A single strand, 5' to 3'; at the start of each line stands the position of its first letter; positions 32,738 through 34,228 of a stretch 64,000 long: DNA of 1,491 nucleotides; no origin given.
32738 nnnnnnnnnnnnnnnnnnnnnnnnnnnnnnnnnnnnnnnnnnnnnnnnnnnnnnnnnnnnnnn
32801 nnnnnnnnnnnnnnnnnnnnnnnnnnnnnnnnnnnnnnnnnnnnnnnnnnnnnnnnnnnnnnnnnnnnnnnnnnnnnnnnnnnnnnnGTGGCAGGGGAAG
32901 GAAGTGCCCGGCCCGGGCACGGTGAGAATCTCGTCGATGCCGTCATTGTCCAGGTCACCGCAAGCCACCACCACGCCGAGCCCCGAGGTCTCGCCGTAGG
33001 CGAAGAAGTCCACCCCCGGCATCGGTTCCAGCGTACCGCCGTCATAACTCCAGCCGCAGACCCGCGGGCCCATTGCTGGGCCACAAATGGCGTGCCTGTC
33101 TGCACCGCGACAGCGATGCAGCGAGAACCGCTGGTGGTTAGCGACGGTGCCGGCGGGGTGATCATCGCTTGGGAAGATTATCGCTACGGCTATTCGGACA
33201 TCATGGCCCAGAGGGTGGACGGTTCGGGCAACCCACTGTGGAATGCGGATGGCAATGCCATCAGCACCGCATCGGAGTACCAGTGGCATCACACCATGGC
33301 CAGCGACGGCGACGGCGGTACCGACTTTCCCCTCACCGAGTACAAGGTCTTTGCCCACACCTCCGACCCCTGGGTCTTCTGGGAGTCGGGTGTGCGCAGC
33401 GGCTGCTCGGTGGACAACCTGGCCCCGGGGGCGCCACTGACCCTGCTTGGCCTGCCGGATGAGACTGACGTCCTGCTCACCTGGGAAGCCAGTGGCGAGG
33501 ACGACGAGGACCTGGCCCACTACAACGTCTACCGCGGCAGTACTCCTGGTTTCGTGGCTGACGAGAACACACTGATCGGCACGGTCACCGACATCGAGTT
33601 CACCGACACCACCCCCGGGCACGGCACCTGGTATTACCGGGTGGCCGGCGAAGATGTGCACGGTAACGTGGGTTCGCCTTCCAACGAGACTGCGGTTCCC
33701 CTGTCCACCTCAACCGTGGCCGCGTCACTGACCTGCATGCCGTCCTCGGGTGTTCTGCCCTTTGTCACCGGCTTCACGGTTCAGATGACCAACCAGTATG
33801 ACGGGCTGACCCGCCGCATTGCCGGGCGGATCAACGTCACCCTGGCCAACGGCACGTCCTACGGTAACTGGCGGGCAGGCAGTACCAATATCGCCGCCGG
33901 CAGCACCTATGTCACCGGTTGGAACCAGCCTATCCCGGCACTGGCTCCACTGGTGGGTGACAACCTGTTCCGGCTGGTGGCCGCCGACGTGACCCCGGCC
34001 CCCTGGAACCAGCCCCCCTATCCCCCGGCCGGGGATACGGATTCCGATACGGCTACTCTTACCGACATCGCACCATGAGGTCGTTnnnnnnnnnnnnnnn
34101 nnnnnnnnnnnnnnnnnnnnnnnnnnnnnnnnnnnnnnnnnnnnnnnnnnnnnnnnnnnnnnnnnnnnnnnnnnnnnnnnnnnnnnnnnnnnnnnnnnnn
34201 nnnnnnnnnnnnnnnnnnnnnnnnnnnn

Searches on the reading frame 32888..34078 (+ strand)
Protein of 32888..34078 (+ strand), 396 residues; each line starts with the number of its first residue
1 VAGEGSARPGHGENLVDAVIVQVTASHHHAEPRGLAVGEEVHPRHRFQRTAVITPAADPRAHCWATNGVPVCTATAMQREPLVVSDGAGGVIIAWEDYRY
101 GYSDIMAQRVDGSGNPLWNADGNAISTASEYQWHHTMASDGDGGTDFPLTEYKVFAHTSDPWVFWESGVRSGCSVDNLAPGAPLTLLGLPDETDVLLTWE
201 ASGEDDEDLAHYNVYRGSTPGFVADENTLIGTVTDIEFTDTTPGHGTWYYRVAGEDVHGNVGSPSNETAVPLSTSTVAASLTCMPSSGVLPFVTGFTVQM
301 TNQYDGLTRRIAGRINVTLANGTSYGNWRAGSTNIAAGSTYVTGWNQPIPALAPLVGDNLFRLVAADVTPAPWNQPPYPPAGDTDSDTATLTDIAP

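Call 6: search_protein_families(library=pfam, proteins=[window:32888-34078:+], max_evalue=0.1)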
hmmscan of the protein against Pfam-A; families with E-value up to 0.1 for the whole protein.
window:32888-34078:+ (396 aa): 1 family
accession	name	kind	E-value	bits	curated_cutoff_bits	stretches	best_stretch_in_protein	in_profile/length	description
PF18370.7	RGI_lyase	-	0.09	13.6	27.8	0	189-218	13-41/86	Rhamnogalacturonan I lyases beta-sheet domain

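Call 7: search_protein_families(library=ncbifam, proteins=[window:32888-34078:+], max_evalue=0.1)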
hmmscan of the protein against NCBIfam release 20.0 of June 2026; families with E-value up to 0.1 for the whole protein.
window:32888-34078:+ (396 aa): 2 families
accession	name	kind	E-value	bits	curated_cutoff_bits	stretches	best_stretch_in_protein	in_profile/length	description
NF041611.1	exoglucan_CbhB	equivalog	2.9e-10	38.8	1950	1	169-336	790-949/997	exoglucanase CbhB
TIGR04275.1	beta_prop_Msarc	repeat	0.021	14.6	85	1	92-105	20-33/40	beta-propeller repeat protein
